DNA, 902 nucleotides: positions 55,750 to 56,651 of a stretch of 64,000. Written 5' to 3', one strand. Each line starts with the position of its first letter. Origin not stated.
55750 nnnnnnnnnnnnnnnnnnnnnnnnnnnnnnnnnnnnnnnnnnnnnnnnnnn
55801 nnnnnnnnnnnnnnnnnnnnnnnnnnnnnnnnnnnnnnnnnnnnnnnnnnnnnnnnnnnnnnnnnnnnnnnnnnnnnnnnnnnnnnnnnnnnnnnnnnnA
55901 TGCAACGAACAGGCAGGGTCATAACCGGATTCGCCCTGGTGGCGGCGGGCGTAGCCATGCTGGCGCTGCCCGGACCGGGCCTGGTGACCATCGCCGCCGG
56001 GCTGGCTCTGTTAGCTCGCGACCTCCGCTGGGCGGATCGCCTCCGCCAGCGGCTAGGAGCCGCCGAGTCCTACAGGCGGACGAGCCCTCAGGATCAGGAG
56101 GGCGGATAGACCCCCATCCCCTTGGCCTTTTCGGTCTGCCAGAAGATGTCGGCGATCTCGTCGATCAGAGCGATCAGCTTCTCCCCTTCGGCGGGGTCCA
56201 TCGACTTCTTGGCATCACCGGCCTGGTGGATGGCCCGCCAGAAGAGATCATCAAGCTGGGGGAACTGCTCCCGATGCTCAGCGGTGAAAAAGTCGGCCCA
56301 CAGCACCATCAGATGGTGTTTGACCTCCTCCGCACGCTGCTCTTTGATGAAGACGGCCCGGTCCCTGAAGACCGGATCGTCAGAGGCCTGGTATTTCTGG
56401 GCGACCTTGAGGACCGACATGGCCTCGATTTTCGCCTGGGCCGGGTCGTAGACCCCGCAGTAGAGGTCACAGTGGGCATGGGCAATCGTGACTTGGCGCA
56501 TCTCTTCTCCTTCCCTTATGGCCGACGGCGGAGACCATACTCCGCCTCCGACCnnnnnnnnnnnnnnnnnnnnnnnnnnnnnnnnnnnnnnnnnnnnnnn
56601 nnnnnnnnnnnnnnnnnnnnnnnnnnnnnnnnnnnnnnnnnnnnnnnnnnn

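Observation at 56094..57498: Ni-SOD gene divergent from a SodX-like maturation peptidase that is fused in-frame to an AlkA-type HhH-GPD DNA-glycosylase domain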

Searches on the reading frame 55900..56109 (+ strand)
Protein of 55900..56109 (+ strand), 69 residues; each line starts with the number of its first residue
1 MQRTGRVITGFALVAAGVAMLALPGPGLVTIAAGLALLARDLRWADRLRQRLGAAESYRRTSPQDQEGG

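Call 3: search_protein_families(library=pfam, proteins=[window:55900-56109:+], max_evalue=0.01)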
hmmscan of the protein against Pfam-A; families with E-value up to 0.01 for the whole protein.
window:55900-56109:+ (69 aa): 2 families
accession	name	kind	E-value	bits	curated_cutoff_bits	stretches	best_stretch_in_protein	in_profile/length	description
PF09656.15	PGPGW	-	1.5e-15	56.9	23.3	1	6-52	4-50/53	Putative transmembrane protein (PGPGW)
PF18917.5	LiaI-LiaF-like_TM1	-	0.0073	16.8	27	0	26-44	3-21/42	LiaI-LiaF-like transmembrane region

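Call 4: search_protein_families(library=ncbifam, proteins=[window:55900-56109:+], max_evalue=0.01)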
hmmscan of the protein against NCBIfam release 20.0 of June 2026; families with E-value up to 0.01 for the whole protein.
window:55900-56109:+ (69 aa): 1 family
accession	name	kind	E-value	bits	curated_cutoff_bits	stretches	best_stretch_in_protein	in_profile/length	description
TIGR02611.1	TIGR02611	hypoth_equivalog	6.6e-09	35.6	70.6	1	4-48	26-70/121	TIGR02611 family protein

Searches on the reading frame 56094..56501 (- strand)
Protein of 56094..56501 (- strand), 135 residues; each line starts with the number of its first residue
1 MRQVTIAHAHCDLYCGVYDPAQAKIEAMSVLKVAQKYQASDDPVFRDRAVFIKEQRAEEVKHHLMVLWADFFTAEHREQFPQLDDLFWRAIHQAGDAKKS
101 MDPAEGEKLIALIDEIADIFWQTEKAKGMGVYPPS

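Call 3: search_protein_families(library=pfam, proteins=[window:56094-56501:-], max_evalue=0.01)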
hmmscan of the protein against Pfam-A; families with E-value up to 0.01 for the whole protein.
window:56094-56501:- (135 aa): 1 family
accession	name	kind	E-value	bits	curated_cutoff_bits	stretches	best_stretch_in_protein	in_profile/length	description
PF09055.16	Sod_Ni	-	3.2e-39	134.8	25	1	7-123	3-126/127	Nickel-containing superoxide dismutase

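Call 4: search_protein_families(library=ncbifam, proteins=[window:56094-56501:-], max_evalue=0.01)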
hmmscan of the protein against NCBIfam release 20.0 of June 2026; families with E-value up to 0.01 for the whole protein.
window:56094-56501:- (135 aa): 1 family
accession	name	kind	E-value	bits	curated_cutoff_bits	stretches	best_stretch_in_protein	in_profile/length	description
TIGR02753.1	sodN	equivalog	1.9e-38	131.9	90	1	5-125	16-144/145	superoxide dismutase, Ni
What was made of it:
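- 56094..56501 (-): sodN, nickel superoxide dismutase precursor (135 aa). TIGR02753 at 131.9 bits, above the cutoff of 90 (calls 3, 4).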
